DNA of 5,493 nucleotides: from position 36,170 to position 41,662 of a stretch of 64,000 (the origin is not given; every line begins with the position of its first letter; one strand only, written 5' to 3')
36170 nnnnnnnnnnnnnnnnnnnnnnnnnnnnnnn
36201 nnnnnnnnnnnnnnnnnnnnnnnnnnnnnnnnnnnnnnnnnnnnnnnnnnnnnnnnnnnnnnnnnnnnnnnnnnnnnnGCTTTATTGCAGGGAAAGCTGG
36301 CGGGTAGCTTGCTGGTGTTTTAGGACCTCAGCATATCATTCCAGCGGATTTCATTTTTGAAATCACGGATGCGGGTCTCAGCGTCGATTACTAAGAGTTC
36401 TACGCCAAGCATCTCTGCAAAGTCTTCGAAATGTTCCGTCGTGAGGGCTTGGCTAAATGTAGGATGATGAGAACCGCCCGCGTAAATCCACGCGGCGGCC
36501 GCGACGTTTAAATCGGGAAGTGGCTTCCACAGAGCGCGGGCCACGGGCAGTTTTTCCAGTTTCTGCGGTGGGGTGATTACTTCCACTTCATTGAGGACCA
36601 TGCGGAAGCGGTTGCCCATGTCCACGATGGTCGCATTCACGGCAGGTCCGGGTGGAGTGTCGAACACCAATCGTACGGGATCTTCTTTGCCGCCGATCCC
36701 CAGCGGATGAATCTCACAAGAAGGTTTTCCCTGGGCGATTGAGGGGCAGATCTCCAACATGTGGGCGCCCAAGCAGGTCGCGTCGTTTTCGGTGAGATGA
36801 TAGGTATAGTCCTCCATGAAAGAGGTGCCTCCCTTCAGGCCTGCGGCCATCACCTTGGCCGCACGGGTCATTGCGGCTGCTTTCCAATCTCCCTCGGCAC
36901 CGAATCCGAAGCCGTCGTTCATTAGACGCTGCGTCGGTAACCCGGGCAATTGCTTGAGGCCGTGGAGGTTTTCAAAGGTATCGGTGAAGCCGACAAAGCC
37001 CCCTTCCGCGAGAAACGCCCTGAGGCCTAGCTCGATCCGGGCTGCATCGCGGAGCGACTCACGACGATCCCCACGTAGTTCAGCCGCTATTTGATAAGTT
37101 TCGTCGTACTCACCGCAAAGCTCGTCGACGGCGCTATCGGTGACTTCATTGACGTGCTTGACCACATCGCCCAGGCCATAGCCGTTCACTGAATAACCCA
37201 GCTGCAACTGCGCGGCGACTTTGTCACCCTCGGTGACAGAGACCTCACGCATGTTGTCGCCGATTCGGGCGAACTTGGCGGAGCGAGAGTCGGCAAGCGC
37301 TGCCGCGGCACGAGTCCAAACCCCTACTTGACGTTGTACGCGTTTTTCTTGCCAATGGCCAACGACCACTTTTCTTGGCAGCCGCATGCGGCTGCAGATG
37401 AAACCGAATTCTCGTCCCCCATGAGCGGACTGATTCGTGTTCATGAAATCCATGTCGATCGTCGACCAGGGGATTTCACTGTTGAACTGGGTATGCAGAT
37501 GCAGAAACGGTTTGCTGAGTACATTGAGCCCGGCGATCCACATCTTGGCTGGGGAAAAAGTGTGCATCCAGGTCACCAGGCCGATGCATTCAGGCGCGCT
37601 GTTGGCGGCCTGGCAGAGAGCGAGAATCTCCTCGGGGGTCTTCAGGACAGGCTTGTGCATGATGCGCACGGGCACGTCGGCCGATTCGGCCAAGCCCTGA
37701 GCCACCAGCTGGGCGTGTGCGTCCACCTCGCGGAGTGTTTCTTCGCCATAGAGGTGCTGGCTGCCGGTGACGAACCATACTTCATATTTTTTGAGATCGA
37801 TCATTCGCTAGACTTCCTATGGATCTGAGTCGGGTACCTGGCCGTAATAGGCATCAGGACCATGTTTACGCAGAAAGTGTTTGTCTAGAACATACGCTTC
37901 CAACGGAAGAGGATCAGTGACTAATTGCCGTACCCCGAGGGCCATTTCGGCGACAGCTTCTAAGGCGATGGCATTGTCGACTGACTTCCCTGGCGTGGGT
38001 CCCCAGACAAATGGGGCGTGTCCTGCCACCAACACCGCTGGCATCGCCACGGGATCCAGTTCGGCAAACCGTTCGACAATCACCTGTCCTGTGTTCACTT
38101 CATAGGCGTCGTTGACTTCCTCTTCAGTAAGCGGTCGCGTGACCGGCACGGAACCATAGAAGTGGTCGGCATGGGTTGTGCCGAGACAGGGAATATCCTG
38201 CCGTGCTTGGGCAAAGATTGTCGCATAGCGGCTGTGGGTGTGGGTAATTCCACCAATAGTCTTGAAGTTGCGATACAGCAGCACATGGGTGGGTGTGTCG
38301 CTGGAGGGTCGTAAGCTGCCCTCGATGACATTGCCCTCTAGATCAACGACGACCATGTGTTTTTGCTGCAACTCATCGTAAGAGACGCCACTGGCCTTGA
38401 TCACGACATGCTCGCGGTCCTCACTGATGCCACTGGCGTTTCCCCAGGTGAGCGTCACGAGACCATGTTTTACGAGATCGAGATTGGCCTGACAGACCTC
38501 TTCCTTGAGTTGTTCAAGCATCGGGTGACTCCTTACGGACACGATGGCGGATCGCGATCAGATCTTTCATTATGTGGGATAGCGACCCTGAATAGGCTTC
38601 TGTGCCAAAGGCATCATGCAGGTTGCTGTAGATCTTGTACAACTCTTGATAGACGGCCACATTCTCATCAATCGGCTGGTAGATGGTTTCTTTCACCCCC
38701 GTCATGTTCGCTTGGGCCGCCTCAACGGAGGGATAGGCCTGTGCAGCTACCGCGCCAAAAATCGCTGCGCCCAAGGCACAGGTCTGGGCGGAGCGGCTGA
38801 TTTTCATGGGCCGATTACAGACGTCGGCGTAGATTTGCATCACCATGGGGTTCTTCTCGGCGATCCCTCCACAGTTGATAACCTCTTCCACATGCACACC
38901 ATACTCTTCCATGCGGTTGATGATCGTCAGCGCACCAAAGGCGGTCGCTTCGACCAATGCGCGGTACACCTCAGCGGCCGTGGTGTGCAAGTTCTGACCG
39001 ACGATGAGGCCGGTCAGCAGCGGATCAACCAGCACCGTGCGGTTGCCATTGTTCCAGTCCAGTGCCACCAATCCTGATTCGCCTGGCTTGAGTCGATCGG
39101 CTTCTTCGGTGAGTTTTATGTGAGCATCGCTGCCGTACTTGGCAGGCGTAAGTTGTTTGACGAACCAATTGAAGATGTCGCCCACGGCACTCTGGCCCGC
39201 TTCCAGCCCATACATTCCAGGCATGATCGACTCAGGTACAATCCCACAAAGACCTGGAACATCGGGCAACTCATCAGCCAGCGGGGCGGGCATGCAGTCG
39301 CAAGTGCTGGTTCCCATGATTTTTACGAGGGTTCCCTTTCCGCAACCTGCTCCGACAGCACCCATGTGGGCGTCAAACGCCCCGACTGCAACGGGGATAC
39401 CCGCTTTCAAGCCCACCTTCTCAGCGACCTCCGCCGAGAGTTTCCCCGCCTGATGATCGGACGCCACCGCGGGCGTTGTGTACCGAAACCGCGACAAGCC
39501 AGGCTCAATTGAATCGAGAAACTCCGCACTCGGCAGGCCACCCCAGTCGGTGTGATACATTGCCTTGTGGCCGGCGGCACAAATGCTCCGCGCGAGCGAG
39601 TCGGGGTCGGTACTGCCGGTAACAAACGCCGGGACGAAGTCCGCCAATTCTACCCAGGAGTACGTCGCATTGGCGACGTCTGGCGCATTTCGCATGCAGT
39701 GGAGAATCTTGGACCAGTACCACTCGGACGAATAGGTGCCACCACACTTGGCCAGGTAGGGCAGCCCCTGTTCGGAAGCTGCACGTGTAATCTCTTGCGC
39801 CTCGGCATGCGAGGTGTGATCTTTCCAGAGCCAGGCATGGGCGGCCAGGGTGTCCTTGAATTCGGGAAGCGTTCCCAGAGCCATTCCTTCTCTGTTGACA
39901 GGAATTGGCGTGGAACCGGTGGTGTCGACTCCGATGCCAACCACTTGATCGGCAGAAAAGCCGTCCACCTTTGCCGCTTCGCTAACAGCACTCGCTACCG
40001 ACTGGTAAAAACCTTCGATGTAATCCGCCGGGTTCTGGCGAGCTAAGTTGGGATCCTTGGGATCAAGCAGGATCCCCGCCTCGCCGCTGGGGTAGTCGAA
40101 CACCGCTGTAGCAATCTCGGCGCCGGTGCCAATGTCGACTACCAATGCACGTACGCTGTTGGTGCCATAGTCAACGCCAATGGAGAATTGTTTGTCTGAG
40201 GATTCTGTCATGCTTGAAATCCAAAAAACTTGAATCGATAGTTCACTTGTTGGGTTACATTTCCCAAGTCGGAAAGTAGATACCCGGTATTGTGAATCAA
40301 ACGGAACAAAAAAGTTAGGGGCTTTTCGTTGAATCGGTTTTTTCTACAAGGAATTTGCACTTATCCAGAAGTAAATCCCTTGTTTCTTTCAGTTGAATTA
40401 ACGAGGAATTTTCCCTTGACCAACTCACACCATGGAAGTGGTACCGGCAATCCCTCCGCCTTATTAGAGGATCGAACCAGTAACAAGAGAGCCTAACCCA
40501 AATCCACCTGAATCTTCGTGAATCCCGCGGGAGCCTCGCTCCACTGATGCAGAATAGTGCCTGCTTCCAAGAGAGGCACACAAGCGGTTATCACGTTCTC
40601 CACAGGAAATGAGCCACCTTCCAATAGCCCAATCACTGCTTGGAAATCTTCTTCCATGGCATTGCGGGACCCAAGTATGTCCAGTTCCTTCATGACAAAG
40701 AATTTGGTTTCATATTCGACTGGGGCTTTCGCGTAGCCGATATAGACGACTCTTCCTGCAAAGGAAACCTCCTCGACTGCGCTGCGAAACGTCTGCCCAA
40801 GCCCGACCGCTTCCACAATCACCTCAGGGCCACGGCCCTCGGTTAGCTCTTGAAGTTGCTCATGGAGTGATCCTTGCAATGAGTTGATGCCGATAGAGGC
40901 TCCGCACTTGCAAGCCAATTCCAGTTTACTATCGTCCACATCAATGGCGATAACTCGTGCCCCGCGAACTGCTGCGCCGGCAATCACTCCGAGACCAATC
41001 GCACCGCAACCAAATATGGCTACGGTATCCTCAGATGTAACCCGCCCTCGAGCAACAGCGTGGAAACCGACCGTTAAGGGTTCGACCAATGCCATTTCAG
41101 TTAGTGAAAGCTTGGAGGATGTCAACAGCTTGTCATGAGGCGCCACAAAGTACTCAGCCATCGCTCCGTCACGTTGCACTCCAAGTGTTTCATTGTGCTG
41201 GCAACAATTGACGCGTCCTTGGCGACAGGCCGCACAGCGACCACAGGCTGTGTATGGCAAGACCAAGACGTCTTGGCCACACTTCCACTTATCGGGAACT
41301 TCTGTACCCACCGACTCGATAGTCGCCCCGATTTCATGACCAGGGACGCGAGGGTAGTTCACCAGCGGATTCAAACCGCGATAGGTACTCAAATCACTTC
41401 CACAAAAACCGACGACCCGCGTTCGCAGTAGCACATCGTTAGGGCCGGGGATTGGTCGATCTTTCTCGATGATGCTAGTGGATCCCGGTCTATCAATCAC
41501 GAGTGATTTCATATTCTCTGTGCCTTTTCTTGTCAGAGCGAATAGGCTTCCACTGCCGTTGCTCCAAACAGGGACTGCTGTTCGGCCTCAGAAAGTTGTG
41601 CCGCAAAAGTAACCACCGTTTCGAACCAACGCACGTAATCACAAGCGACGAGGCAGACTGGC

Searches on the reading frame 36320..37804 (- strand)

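Call 21: search_protein_families(library=pfam, proteins=[window:36320-37804:-], max_evalue=0.001)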
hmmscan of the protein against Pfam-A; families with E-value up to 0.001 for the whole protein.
window:36320-37804:- (494 aa): 3 families
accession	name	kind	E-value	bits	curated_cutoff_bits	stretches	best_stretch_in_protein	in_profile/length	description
PF02610.21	AraA_N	-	1.5e-83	279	24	1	7-173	1-167/168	L-arabinose isomerase N-terminal domain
PF11762.14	Arabinose_Iso_C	-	1.6e-67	226.1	25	1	326-469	1-144/144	L-arabinose isomerase C-terminal domain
PF24856.1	AraA_central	-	4.8e-63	212.5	24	1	177-322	1-148/148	L-arabinose isomerase central domain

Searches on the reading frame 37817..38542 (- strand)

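Call 21: search_protein_families(library=pfam, proteins=[window:37817-38542:-], max_evalue=0.001)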
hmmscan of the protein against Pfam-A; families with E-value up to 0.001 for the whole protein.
window:37817-38542:- (241 aa): 1 family
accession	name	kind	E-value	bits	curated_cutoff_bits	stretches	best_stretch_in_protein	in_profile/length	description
PF00596.27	Aldolase_II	-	7.3e-47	160.1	22.2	1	14-202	1-183/183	Class II Aldolase and Adducin N-terminal domain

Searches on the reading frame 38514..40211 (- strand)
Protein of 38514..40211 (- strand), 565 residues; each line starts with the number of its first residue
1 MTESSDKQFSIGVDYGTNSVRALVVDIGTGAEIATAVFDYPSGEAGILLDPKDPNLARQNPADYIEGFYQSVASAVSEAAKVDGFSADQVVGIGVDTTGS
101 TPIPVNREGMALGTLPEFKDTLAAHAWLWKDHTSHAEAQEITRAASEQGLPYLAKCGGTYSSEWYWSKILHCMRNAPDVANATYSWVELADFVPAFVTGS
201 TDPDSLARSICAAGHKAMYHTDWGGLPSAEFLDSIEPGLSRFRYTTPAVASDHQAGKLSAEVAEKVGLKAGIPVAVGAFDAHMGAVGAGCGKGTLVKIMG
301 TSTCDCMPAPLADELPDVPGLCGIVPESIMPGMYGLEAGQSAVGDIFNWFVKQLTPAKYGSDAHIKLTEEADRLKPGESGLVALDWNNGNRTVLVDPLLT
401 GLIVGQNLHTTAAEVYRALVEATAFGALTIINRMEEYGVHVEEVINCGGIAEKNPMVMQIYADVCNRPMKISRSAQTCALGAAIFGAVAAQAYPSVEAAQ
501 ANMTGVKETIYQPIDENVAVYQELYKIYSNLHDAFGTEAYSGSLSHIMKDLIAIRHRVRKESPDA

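Call 21: search_protein_families(library=pfam, proteins=[window:38514-40211:-], max_evalue=0.001)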
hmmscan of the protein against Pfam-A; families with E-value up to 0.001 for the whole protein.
window:38514-40211:- (565 aa): 2 families
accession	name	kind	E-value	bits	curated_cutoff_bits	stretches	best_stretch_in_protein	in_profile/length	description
PF02782.22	FGGY_C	-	1.3e-39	136.5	27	1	297-490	3-198/198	FGGY family of carbohydrate kinases, C-terminal domain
PF00370.27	FGGY_N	-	1.2e-15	58.2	28.8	1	11-287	3-245/245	FGGY family of carbohydrate kinases, N-terminal domain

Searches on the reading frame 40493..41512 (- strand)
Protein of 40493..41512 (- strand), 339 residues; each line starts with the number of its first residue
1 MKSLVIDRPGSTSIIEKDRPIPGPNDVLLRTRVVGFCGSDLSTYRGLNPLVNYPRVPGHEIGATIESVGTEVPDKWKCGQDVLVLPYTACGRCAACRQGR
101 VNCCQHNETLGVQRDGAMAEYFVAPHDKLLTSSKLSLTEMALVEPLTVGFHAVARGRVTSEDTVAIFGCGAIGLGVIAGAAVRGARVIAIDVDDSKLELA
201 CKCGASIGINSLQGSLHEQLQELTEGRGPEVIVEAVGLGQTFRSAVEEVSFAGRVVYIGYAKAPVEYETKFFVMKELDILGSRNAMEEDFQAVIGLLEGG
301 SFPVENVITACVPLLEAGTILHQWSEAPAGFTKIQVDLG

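Call 21: search_protein_families(library=pfam, proteins=[window:40493-41512:-], max_evalue=0.001)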
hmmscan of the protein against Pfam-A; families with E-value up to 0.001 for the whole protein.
window:40493-41512:- (339 aa): 3 families
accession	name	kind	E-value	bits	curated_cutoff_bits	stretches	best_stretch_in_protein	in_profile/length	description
PF00107.32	ADH_zinc_N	-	4.2e-27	95.1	31.8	1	171-297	1-127/129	Zinc-binding dehydrogenase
PF08240.17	ADH_N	-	2.6e-25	89.1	23.5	1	23-130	1-100/104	Alcohol dehydrogenase GroES-like domain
PF16912.11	Glu_dehyd_C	-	2.5e-05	24.3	34.9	1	159-314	29-191/211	Glucose dehydrogenase C-terminus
